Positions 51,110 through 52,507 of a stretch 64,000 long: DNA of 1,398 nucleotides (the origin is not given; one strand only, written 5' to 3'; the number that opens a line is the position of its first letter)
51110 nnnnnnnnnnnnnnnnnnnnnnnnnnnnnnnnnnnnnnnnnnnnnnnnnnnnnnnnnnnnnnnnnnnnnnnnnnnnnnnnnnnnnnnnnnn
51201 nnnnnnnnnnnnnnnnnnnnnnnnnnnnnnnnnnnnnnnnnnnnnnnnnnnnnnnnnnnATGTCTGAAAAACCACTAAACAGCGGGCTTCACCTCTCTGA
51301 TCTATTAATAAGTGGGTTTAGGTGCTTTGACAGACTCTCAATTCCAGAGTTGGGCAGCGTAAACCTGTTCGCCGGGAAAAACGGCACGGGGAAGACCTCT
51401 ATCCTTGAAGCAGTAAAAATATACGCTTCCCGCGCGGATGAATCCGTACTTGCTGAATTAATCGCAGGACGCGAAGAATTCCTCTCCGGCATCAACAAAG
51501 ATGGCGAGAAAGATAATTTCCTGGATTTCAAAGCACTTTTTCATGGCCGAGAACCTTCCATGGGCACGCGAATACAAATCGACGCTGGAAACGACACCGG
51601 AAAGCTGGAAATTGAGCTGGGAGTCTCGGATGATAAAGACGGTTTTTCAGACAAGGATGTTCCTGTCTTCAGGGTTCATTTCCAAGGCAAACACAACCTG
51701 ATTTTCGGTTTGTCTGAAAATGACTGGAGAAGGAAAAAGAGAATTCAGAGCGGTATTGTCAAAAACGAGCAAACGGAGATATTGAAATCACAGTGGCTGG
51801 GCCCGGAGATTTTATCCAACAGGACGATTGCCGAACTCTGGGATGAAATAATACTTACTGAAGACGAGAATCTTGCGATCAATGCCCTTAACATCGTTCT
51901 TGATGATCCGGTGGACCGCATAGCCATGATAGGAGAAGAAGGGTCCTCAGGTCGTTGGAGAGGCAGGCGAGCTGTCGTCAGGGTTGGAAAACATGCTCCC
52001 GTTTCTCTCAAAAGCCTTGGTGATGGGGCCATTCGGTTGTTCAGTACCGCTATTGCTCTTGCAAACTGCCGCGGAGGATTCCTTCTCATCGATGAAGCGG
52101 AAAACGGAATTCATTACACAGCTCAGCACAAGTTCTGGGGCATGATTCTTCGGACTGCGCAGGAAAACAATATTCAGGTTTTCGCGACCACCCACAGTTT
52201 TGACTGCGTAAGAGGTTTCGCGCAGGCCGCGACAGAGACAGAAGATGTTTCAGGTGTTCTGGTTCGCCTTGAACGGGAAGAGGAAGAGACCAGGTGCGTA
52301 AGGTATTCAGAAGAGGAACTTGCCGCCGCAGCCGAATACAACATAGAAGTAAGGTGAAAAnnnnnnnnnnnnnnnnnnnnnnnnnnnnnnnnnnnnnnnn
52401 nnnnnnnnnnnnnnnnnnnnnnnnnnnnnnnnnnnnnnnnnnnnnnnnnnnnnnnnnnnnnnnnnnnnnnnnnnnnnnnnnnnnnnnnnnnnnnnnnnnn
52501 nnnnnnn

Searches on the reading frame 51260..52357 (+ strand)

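Call 4: search_protein_families(library=ncbifam, proteins=[window:51260-52357:+])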
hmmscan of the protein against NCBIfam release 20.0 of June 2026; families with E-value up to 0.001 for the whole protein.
window:51260-52357:+ (365 aa): 6 families
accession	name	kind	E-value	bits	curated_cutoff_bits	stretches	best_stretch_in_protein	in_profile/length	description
TIGR00611.2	recf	equivalog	7.7e-10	38.4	172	1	13-55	2-44/339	DNA replication/repair protein RecF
NF041760.1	PtuA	equivalog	2.3e-09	36.7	500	1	7-72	47-112/524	retron Ec78 anti-phage system effector ATPase PtuA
NF047739.1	antiphage_MADS3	equivalog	9.3e-09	34.9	420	1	17-57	7-46/427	methylation-associated defense system AAA family ATPase MAD3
NF038234.1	retron_eff_Eco8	equivalog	9.1e-07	27.9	250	1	13-58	4-49/679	retron Eco8 family effector endonuclease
NF003034.1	PRK03918.1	equivalog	0.0002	19.5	700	1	12-54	3-45/878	DNA double-strand break repair ATPase Rad50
NF002572.0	PRK02224.1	equivalog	0.00075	17.9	1087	0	12-72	3-65/888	DNA double-strand break repair ATPase Rad50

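Call 52: search_protein_families(library=padloc, proteins=[window:51260-52357:+], max_evalue=0.001)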
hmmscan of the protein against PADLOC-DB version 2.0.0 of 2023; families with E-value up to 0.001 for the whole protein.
window:51260-52357:+ (365 aa): 89 families (the best 25 are shown)
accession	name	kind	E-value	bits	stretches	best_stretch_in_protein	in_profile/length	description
PDLC04611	PDC-M38A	-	2.1e-80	269.1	1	12-365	2-383/383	-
PDLC02336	AbiLi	-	4e-47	159.4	1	14-365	4-340/340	AbiLi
PDLC04607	PDC-M38A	-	6e-38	128.6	1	11-356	383-704/715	-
PDLC04610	PDC-M38A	-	2.2e-37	127.1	1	10-365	4-362/362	-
PDLC04608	PDC-M38A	-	5e-37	126.4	1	11-365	4-366/367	-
PDLC02980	AriA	-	1.5e-20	72.4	1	34-313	1-299/304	-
PDLC04609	PDC-M38A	-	5.4e-20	69.9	2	242-365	245-371/371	-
PDLC02979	AriA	-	4.8e-18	64.1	2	176-315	237-371/373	-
PDLC00091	GajA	-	9.5e-15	52.4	2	11-99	2-88/627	AAA ATPase domain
PDLC03878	NsnB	-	3.4e-14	51.4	2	12-70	2-52/345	-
PDLC04214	HEC-02A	-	6.8e-14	49.9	2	274-335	240-300/338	-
PDLC04175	HEC-01A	-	1.5e-13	48.6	2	246-355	242-341/363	-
PDLC04176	HEC-01A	-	1.8e-13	48.6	2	12-124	3-116/371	-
PDLC04391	PDC-M07A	-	2.1e-12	44.7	1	245-314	276-346/412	-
PDLC04393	PDC-M07A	-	2.2e-12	44.7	1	248-314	283-350/435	-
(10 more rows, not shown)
